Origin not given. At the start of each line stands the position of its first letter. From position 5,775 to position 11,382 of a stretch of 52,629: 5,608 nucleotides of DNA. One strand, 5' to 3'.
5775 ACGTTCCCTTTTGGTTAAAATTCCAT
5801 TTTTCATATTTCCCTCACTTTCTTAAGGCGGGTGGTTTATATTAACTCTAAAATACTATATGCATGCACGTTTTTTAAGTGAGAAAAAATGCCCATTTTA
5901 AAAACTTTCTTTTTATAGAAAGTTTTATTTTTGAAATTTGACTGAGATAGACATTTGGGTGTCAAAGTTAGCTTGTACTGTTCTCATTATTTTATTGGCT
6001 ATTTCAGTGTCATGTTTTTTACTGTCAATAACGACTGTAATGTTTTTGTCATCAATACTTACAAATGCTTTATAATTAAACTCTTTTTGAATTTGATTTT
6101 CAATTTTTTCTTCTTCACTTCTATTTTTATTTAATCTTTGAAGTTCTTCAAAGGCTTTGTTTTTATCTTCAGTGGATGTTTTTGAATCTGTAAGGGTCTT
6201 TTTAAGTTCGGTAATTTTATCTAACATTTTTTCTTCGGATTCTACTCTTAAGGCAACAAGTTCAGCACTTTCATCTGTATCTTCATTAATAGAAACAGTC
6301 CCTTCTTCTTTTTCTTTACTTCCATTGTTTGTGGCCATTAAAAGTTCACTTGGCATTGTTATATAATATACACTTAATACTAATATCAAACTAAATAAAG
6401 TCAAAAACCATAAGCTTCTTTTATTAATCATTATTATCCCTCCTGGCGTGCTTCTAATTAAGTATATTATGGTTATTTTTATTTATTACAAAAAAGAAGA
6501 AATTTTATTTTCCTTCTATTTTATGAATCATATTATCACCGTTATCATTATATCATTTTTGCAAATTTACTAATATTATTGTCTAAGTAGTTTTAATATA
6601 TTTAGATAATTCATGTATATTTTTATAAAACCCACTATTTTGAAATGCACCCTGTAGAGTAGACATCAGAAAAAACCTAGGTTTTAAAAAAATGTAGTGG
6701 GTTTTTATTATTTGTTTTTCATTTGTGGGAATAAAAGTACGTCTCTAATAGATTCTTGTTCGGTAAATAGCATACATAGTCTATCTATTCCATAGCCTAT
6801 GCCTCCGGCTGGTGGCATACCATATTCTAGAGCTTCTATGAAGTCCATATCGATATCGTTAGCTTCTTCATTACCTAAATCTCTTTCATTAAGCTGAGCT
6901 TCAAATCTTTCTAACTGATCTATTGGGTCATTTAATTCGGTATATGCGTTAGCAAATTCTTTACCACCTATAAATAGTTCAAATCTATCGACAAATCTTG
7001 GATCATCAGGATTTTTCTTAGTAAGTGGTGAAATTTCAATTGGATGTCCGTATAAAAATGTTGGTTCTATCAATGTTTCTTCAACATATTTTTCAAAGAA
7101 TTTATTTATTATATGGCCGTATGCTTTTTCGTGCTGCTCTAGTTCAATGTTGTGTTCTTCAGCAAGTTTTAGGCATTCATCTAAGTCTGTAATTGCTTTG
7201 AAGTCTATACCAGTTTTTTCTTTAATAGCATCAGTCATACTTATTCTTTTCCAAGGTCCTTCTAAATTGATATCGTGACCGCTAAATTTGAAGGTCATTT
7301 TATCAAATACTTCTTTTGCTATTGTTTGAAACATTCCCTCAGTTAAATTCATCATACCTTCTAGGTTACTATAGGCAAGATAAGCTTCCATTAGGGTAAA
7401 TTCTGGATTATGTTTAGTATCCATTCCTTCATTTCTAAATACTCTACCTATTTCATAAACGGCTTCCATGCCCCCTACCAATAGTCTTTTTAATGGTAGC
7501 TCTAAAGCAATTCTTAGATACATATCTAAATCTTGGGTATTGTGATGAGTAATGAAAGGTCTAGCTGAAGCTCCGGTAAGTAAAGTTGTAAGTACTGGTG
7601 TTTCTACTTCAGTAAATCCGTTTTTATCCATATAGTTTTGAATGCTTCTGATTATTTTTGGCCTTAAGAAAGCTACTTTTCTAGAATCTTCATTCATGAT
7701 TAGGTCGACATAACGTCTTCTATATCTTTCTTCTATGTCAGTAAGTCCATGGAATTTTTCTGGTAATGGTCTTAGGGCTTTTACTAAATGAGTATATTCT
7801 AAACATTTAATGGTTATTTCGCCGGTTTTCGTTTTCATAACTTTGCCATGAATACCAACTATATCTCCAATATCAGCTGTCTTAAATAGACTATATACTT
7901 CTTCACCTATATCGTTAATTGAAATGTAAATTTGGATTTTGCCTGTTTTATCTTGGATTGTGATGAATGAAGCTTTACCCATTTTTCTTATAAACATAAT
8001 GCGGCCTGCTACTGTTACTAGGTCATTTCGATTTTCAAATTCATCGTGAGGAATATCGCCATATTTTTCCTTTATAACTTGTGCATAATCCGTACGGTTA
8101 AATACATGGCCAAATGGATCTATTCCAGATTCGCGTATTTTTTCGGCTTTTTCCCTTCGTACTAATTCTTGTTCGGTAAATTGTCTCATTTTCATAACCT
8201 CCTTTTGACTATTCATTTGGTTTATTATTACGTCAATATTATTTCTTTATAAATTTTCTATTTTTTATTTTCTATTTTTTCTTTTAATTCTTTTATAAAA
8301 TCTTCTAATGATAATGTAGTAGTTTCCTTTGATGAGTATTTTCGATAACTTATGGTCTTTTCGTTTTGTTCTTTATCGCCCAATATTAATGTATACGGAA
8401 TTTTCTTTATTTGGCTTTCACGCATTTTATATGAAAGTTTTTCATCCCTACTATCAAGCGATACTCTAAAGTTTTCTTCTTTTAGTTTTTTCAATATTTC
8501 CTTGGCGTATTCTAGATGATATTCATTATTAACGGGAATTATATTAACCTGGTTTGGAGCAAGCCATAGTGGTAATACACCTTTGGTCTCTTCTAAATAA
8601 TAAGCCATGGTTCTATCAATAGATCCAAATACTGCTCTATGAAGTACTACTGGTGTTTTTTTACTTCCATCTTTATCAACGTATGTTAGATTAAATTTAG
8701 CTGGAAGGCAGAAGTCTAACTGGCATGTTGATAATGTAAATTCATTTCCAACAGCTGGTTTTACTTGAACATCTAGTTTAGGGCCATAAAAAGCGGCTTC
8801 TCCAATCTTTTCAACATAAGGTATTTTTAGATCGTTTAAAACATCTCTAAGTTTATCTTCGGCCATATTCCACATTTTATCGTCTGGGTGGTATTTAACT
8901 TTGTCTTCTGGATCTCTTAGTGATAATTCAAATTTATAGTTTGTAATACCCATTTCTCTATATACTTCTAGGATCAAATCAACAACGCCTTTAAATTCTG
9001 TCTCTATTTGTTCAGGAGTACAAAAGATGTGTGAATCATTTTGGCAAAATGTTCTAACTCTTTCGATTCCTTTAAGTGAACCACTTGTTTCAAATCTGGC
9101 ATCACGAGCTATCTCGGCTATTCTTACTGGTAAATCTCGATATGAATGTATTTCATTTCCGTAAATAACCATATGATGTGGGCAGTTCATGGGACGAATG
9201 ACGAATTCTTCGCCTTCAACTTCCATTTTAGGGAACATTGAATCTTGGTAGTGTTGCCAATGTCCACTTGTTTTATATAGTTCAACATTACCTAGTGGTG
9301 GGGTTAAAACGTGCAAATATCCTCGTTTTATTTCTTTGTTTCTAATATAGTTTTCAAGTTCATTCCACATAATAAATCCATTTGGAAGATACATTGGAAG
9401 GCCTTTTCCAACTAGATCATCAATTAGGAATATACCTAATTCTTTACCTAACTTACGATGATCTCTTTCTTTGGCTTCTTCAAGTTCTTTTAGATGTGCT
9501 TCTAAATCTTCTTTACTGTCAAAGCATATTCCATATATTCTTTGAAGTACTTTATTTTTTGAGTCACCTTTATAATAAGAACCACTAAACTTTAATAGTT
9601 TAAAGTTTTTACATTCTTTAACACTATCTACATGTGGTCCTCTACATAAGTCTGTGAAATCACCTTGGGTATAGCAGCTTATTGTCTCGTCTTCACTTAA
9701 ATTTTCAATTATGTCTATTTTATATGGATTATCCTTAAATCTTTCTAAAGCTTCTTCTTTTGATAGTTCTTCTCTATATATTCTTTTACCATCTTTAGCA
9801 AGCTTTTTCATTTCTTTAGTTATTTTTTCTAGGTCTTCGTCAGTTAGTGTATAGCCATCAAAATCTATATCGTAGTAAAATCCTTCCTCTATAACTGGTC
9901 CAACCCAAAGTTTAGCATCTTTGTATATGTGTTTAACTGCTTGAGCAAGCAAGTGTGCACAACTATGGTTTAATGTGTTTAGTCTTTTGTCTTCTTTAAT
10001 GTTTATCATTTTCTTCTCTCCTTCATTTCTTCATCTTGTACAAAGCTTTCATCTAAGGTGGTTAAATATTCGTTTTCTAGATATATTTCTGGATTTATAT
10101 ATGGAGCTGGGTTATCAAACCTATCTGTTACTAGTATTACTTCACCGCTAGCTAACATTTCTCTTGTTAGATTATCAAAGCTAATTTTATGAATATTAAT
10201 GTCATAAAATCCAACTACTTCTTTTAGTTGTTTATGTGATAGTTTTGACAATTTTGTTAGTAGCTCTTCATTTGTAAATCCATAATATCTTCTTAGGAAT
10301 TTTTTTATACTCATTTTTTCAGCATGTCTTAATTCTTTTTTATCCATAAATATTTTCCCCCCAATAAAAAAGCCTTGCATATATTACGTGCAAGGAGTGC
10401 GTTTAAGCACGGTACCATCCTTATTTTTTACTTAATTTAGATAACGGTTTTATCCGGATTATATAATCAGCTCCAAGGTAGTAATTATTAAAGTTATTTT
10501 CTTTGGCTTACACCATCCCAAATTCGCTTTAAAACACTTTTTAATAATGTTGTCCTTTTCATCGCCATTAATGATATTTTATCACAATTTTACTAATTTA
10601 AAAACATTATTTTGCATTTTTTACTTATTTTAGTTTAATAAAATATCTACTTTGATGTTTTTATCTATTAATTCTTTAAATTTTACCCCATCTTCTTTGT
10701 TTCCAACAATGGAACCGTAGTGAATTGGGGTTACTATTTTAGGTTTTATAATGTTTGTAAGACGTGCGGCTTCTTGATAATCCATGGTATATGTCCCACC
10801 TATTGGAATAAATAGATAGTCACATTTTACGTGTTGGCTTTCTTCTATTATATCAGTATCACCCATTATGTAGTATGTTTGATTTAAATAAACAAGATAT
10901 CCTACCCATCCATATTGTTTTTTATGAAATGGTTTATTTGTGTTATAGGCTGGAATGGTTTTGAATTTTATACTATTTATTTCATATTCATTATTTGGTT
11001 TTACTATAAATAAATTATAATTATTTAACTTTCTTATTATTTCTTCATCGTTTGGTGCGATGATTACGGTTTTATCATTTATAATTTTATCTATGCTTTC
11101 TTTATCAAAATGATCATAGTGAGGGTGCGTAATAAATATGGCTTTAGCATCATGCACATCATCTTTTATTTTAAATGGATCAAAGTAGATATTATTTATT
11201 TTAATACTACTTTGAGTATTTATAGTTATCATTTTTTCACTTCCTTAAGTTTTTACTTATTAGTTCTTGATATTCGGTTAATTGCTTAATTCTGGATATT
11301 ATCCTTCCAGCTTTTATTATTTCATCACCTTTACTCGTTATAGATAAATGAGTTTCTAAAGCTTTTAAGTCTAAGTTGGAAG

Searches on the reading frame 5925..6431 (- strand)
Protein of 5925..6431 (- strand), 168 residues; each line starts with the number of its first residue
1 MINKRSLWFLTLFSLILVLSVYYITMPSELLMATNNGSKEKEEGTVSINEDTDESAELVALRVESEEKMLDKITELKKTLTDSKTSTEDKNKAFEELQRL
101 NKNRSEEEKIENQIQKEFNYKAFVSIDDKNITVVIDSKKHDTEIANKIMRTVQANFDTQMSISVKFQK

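Call 26: search_protein_families(library=pfam, proteins=[window:5925-6431:-], max_evalue=0.001)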
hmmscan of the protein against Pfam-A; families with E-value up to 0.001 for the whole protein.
window:5925-6431:- (168 aa): 1 family
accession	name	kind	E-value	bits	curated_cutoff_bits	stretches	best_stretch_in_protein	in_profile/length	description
PF12685.13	SpoIIIAH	-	8.1e-13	49.2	30.6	1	8-160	4-186/191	SpoIIIAH-like protein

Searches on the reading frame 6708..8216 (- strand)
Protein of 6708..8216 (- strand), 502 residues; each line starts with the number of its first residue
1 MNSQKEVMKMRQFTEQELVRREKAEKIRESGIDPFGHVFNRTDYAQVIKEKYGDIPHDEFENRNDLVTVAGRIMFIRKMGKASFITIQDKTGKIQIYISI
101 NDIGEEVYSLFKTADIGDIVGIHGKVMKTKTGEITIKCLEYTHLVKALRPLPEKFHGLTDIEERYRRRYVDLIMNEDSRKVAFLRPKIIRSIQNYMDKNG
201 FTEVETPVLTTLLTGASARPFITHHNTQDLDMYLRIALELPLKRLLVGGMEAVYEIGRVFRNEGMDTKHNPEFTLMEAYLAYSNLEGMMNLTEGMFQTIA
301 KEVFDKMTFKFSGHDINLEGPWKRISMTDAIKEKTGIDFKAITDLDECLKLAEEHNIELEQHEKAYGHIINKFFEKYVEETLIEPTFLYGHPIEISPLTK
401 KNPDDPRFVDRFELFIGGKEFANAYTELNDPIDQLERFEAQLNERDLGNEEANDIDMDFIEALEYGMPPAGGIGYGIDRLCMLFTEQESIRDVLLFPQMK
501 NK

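Call 26: search_protein_families(library=pfam, proteins=[window:6708-8216:-], max_evalue=0.001)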
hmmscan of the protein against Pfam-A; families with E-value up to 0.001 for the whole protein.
window:6708-8216:- (502 aa): 3 families
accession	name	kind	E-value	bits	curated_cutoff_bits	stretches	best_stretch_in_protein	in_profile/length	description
PF00152.25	tRNA-synt_2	-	2.9e-88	296.4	25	1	161-500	2-308/308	tRNA synthetases class II (D, K and N)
PF01336.31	tRNA_anti-codon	-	7.9e-19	67.8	27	1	67-143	1-74/75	OB-fold nucleic acid binding domain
PF01409.25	tRNA-synt_2d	-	7.7e-07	29.3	19.8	1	255-312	107-163/246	tRNA synthetases class II core domain (F)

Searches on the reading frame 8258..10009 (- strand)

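Call 26: search_protein_families(library=pfam, proteins=[window:8258-10009:-], max_evalue=0.001)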
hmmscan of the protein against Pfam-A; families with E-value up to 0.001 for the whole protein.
window:8258-10009:- (583 aa): 3 families
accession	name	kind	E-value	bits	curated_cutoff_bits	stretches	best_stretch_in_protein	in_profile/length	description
PF00587.30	tRNA-synt_2b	-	7.9e-39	134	29.3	1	265-474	6-178/179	tRNA synthetase class II core domain (G, H, P, S and T)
PF03129.25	HGTP_anticodon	-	1.9e-22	79.7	21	1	487-578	1-94/94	Anticodon binding domain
PF07973.19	tRNA_SAD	-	6e-17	61.8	24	1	110-159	1-44/44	Threonyl and Alanyl tRNA synthetase second additional domain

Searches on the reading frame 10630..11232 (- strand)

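Call 26: search_protein_families(library=pfam, proteins=[window:10630-11232:-], max_evalue=0.001)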
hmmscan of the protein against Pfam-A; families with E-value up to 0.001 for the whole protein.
window:10630-11232:- (200 aa): 2 families
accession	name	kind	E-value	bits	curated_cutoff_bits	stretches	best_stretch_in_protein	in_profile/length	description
PF13483.12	Lactamase_B_3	-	7.1e-17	62.3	24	1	14-171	18-160/160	Beta-lactamase superfamily domain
PF12706.13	Lactamase_B_2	-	1e-15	58.3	27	1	18-172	20-200/200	Beta-lactamase superfamily domain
